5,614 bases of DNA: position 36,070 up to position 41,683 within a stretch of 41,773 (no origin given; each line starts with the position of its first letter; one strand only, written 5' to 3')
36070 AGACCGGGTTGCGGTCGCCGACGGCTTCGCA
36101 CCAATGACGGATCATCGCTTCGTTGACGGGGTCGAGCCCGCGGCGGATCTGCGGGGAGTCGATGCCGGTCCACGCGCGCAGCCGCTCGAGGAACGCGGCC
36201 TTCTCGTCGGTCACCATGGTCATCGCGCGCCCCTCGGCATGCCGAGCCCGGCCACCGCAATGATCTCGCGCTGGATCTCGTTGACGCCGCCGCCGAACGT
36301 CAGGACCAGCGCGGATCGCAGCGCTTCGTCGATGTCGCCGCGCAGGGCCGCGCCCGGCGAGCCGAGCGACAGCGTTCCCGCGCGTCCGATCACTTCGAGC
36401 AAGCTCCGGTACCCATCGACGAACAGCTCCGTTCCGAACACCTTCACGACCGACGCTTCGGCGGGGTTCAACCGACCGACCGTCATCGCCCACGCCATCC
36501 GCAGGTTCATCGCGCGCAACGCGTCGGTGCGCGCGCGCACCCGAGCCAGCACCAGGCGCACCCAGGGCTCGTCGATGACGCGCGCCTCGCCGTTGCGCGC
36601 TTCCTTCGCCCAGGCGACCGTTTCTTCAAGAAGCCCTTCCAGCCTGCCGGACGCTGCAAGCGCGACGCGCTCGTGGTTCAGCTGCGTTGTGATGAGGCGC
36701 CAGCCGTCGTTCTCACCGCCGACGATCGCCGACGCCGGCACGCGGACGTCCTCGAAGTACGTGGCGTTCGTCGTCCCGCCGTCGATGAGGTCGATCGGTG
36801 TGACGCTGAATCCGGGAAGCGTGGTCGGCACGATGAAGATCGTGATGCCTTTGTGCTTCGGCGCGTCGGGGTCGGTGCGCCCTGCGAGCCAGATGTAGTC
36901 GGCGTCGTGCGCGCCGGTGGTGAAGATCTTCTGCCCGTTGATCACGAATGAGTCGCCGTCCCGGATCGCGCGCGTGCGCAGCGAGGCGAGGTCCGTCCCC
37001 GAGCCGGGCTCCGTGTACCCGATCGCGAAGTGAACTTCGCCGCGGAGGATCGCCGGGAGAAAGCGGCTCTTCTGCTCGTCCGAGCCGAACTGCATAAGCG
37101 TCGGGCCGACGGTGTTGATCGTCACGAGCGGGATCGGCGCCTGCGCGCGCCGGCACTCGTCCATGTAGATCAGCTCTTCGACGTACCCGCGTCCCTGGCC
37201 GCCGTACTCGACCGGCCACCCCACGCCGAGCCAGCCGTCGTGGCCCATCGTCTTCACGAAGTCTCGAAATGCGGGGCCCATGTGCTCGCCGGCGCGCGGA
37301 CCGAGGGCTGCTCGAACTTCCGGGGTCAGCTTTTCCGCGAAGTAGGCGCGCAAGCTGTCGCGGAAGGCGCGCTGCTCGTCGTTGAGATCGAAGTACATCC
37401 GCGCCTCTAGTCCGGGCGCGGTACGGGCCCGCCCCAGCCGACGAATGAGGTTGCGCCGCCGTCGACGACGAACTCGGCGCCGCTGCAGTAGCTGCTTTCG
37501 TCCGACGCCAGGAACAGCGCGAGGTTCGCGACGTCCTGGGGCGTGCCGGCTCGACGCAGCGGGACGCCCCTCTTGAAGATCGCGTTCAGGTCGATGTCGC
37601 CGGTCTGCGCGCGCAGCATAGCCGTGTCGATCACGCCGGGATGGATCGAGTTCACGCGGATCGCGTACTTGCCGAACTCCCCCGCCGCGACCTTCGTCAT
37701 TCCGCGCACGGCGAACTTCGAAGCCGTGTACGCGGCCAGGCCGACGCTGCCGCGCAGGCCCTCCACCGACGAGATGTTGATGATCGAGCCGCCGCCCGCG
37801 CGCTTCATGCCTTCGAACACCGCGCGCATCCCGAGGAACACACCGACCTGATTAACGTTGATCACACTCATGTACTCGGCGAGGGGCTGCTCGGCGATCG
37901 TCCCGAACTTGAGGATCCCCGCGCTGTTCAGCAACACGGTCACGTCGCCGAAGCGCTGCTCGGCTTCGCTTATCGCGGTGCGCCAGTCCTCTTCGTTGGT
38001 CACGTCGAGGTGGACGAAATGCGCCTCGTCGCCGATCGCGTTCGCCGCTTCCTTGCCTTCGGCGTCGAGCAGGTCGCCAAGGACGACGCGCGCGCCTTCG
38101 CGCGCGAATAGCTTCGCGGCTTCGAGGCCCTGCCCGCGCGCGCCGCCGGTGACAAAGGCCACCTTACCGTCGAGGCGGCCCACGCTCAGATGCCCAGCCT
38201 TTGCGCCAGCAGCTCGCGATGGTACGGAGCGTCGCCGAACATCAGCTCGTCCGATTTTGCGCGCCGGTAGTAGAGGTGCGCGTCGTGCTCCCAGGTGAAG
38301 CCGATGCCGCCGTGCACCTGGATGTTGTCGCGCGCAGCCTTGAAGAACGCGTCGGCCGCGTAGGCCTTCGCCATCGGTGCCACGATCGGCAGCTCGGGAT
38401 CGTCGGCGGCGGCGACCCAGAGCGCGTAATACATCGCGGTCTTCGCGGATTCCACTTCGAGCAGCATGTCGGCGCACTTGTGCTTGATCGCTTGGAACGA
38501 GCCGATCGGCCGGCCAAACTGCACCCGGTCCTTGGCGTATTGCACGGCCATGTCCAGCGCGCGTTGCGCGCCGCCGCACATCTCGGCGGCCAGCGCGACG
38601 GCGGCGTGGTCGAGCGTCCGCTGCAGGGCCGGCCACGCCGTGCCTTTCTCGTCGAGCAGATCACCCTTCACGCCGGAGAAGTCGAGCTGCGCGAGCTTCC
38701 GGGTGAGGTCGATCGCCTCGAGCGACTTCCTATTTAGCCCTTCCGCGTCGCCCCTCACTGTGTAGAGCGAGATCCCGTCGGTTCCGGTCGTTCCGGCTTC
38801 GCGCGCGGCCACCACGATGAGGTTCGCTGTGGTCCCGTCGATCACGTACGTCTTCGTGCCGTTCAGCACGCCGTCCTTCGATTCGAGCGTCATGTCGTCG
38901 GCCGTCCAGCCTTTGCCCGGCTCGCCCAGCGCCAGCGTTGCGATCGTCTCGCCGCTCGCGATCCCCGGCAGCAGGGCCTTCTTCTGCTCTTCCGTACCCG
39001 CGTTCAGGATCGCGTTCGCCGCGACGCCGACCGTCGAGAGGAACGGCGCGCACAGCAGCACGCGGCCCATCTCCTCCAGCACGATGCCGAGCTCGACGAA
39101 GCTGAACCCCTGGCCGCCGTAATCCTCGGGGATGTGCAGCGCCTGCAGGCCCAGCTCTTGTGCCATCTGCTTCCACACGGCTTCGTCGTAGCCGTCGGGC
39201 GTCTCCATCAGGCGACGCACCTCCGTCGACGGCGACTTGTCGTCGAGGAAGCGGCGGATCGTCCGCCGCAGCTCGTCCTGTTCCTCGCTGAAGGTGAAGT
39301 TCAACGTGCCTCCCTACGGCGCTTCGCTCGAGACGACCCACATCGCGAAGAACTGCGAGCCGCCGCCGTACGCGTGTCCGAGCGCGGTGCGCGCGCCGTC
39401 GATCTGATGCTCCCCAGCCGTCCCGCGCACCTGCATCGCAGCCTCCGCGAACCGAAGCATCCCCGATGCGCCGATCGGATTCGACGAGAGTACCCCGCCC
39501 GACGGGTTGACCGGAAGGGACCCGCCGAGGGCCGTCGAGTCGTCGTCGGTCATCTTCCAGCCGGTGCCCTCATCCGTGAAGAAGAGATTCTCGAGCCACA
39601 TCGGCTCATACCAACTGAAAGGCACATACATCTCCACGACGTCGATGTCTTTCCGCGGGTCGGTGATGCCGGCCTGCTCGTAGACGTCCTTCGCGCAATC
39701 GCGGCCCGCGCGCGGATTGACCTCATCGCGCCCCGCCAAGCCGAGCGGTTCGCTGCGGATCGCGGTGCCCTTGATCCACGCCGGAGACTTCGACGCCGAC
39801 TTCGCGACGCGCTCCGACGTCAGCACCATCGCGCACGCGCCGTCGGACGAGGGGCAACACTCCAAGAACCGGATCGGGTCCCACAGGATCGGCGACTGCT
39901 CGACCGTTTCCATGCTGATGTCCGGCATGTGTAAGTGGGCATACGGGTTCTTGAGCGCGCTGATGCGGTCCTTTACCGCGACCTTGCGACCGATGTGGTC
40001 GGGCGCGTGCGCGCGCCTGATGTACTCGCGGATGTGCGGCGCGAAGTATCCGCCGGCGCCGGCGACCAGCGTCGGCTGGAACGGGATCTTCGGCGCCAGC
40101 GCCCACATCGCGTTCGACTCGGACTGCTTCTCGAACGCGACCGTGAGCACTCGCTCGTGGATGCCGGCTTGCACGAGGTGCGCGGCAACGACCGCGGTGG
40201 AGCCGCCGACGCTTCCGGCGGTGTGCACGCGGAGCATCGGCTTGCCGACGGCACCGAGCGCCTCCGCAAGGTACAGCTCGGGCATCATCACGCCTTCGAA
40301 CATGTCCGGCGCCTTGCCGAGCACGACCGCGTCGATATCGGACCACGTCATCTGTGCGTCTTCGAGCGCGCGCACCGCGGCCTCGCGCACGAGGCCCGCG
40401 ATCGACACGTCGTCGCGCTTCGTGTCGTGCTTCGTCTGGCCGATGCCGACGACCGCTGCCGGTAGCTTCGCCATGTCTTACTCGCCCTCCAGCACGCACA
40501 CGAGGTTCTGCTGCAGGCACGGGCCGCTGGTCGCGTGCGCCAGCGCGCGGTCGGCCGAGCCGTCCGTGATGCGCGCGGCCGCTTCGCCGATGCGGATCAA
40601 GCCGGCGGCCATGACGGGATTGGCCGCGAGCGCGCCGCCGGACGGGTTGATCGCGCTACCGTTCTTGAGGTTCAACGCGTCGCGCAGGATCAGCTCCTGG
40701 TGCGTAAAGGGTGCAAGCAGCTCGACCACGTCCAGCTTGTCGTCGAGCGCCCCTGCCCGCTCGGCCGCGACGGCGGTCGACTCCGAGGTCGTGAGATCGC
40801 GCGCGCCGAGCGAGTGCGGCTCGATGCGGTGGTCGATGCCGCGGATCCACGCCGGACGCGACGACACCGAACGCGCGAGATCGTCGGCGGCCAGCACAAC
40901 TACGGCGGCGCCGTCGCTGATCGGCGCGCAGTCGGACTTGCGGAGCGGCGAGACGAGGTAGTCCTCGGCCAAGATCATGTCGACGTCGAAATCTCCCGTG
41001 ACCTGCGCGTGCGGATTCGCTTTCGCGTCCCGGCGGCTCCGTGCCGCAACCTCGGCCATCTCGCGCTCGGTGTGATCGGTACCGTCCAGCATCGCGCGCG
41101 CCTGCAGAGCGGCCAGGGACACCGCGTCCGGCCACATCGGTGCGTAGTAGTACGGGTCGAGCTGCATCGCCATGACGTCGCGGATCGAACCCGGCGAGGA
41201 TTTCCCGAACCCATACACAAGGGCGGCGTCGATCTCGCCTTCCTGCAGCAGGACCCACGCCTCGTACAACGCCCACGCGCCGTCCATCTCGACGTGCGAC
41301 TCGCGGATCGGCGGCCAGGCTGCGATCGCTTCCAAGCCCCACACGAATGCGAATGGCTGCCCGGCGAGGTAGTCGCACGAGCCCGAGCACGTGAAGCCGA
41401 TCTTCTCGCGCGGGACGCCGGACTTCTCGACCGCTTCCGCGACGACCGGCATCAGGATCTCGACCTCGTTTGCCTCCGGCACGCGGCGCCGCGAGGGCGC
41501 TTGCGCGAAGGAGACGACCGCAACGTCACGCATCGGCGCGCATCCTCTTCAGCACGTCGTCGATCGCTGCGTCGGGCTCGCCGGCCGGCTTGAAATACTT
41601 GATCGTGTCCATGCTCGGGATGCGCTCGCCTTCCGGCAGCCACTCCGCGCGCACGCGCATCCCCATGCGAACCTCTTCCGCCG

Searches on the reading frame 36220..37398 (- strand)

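Call 48: search_protein_families(library=pfam, proteins=[window:36220-37398:-], max_evalue=0.001)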
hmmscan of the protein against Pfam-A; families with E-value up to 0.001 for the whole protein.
window:36220-37398:- (392 aa): 3 families
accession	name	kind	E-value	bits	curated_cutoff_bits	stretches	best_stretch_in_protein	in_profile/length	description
PF00441.29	Acyl-CoA_dh_1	-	3.1e-32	112.2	22.4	1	230-382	1-147/150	Acyl-CoA dehydrogenase, C-terminal domain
PF02771.21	Acyl-CoA_dh_N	-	6.2e-25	88.2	22.9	1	6-121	1-113/113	Acyl-CoA dehydrogenase, N-terminal domain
PF02770.24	Acyl-CoA_dh_M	-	4e-20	72.2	33.3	1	125-218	1-97/97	Acyl-CoA dehydrogenase, middle domain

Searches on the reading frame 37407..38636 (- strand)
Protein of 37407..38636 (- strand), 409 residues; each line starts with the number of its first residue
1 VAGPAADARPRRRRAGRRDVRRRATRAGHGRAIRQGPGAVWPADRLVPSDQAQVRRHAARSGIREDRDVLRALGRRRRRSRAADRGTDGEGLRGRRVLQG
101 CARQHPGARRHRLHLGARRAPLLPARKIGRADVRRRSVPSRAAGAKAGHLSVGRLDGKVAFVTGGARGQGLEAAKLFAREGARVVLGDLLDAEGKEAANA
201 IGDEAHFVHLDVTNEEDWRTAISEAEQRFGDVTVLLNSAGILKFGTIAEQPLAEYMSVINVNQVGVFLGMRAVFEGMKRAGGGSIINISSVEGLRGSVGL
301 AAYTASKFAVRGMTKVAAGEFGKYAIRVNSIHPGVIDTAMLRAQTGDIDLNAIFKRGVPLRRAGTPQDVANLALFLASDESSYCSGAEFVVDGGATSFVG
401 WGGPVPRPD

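Call 48: search_protein_families(library=pfam, proteins=[window:37407-38636:-], max_evalue=0.001)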
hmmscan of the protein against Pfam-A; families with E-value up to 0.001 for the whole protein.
window:37407-38636:- (409 aa): 3 families
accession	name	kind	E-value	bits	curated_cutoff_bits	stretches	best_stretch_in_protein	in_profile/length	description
PF13561.12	adh_short_C2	-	2.8e-61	207.6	27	1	166-396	3-236/236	Enoyl-(Acyl carrier protein) reductase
PF00106.31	adh_short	-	1.7e-53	181.4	26.6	1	158-344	1-190/195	short chain dehydrogenase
PF08659.16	KR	-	3.8e-09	37.1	22.6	1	161-307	4-153/180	KR domain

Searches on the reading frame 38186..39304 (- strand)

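Call 37: search_protein_families(library=pfam, proteins=[window:38186-39304:-], max_evalue=0.001)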
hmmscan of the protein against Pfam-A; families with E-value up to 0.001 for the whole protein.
window:38186-39304:- (372 aa): 4 families
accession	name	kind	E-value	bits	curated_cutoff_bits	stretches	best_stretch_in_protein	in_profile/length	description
PF00441.29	Acyl-CoA_dh_1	-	3.2e-36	125.2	22.4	1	224-370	4-149/150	Acyl-CoA dehydrogenase, C-terminal domain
PF02771.21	Acyl-CoA_dh_N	-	3.7e-26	92.2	22.9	1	6-119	1-113/113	Acyl-CoA dehydrogenase, N-terminal domain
PF08028.16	Acyl-CoA_dh_2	-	1.5e-08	35.4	22.7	1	238-337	3-111/134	Acyl-CoA dehydrogenase, C-terminal domain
PF02770.24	Acyl-CoA_dh_M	-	1.1e-07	32.3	33.3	1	124-195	2-78/97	Acyl-CoA dehydrogenase, middle domain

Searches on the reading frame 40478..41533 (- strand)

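Call 37: search_protein_families(library=pfam, proteins=[window:40478-41533:-], max_evalue=0.001)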
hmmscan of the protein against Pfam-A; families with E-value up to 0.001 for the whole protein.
window:40478-41533:- (351 aa): 2 families
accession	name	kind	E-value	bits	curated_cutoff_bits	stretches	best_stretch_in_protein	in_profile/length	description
PF22691.2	Thiolase_C_1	-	0.00014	22.1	28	0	294-336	82-124/144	Thiolase C-terminal domain-like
PF00108.29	Thiolase_N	-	0.00094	19.1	26.4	0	20-216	20-258/260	Thiolase, N-terminal domain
